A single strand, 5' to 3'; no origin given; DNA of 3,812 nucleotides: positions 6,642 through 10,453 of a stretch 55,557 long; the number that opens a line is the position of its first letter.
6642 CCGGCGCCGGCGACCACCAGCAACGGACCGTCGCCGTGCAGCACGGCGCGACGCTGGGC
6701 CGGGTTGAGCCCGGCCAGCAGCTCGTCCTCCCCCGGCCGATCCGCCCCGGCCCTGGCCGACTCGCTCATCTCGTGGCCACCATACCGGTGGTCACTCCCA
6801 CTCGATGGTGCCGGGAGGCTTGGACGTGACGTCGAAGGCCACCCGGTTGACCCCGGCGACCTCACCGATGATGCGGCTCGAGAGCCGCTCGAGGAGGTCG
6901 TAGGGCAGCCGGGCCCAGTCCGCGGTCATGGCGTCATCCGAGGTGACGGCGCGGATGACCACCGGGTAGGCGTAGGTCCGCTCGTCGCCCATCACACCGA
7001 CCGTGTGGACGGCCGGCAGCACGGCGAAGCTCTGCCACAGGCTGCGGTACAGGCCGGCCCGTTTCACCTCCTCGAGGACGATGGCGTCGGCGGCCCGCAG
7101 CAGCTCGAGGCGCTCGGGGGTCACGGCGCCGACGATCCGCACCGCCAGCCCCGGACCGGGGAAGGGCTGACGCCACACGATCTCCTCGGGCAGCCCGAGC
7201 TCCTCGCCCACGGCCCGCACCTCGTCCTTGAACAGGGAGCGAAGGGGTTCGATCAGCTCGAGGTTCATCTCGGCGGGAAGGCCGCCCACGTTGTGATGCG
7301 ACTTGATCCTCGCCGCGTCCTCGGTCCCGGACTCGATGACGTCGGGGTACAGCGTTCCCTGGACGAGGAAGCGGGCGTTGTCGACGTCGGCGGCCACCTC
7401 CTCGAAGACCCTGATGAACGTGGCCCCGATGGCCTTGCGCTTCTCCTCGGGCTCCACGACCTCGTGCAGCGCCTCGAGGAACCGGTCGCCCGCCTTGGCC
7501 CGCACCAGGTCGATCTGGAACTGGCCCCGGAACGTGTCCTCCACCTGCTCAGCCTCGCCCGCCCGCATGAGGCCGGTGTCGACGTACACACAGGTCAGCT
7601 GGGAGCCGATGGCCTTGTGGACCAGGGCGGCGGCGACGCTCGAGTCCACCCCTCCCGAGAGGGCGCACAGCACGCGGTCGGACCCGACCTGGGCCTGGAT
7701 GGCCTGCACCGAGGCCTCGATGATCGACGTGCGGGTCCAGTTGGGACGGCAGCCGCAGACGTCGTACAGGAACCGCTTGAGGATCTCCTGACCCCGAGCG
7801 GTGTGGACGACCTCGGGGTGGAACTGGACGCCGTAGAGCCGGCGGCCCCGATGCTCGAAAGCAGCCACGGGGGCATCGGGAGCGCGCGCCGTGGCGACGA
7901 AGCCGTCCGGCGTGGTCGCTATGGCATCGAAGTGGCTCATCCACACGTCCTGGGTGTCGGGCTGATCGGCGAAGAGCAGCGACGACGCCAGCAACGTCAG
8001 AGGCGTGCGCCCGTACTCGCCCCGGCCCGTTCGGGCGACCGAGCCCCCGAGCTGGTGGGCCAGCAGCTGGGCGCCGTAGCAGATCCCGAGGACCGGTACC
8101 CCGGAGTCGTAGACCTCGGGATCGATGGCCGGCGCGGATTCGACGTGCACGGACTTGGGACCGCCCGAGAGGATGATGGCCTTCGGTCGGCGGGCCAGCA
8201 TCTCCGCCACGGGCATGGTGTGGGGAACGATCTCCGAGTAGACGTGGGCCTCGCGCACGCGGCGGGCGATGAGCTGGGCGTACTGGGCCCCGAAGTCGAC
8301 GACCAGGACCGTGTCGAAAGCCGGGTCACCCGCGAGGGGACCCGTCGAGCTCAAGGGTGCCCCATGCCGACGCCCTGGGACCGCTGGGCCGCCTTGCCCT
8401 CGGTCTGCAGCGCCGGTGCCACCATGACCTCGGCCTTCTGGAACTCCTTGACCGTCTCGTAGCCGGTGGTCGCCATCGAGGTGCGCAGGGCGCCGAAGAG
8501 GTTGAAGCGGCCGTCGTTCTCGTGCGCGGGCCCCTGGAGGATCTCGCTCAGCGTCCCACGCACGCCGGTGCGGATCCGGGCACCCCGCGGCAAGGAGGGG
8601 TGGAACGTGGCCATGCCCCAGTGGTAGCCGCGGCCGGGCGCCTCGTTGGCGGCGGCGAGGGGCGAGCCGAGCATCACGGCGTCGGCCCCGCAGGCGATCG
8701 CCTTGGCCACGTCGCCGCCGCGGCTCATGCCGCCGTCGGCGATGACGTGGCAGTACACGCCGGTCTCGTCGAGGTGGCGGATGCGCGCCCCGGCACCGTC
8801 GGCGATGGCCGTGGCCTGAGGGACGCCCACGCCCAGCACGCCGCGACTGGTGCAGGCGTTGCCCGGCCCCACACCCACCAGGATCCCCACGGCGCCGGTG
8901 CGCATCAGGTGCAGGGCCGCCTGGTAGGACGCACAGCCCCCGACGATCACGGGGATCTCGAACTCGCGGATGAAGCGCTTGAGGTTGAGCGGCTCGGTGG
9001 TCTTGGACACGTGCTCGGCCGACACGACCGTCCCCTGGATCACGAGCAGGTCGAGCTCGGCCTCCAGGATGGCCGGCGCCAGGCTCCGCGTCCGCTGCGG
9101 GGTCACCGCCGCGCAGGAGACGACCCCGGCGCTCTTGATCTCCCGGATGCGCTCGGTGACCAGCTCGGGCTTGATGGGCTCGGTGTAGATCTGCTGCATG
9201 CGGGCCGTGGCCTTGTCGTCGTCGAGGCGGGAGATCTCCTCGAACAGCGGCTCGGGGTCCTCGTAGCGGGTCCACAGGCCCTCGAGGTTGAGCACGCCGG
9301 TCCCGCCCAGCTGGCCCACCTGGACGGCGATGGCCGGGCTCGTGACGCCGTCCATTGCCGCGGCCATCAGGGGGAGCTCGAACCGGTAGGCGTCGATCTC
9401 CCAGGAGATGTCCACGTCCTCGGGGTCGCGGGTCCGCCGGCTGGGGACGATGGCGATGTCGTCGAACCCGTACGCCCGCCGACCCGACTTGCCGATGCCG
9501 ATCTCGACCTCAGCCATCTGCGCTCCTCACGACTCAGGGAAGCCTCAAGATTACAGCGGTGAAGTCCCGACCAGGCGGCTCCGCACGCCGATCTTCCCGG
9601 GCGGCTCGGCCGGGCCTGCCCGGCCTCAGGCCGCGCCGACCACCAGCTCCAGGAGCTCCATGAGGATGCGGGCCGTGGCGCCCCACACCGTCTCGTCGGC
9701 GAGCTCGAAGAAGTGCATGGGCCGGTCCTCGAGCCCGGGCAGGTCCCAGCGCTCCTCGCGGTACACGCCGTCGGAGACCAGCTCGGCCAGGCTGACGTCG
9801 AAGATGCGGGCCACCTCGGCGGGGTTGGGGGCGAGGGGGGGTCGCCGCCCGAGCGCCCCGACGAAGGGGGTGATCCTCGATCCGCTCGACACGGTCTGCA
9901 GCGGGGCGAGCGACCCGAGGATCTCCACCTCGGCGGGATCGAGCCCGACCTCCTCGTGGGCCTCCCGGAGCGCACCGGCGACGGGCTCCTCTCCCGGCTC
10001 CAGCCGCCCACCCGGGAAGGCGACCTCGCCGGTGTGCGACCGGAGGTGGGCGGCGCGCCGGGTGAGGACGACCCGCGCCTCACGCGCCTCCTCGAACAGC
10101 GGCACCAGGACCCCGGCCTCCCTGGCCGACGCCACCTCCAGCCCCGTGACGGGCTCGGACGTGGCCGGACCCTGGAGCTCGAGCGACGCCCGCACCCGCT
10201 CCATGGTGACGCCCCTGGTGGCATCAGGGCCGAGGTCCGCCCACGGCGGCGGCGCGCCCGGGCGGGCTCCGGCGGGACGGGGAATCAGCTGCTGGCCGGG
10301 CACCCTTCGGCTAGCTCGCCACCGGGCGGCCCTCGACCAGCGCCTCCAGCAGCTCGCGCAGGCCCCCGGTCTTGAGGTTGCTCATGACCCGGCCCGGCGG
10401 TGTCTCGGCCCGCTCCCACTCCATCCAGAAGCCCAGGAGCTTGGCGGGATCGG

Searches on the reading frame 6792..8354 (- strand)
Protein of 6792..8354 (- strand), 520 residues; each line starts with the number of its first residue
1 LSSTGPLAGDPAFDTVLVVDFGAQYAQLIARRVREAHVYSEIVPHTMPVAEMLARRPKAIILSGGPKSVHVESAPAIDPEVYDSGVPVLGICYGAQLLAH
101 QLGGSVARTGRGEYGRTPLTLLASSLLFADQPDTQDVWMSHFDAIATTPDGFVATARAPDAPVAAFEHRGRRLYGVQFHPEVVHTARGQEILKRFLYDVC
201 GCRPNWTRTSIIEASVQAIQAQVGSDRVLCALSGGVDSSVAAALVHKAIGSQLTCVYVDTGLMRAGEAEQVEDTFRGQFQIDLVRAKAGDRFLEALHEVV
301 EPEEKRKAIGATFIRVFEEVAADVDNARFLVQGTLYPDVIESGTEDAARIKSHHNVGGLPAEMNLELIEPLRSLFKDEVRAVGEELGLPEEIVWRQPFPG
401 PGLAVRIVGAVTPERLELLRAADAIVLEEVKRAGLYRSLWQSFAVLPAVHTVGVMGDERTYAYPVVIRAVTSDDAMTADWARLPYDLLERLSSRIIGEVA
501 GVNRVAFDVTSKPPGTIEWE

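Call 44: search_protein_families(library=pfam, proteins=[window:6792-8354:-])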
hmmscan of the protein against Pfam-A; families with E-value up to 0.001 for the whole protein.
window:6792-8354:- (520 aa): 7 families
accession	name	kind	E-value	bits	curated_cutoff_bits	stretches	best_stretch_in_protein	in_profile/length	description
PF00117.34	GATase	-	6.8e-43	147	22.8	1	17-198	1-189/190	Glutamine amidotransferase class-I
PF00958.27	GMP_synt_C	-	1.8e-42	143.7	27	1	428-519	1-92/92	GMP synthase C terminal domain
PF07722.19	Peptidase_C26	-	3.9e-12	46.8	20.5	1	80-181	100-219/219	Peptidase C26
PF02540.23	NAD_synthase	-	3.9e-08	33.2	21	1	215-252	8-45/242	NAD synthase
PF03054.22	tRNA_Me_trans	-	2.7e-06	27.6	20.6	1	227-264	2-38/202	tRNA methyl transferase HUP domain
PF02568.20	ThiI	-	5.5e-05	23.3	20.5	1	225-287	3-71/197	Thiamine biosynthesis protein (ThiI)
PF00733.27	Asn_synthase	-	0.00082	19.6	21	0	217-260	8-52/354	Asparagine synthase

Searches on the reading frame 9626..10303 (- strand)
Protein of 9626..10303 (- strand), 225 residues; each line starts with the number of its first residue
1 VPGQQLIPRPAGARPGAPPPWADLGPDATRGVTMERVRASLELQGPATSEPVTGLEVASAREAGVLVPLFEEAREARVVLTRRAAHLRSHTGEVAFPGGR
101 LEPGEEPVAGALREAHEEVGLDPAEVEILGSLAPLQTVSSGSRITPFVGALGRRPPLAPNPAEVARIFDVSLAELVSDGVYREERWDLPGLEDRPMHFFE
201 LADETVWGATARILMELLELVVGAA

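Call 44: search_protein_families(library=pfam, proteins=[window:9626-10303:-])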
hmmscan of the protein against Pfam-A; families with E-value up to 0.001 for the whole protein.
window:9626-10303:- (225 aa): 1 family
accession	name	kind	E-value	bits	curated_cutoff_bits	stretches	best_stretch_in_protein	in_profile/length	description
PF00293.34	NUDIX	-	4.2e-16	59.6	21.1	1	62-138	3-75/134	NUDIX domain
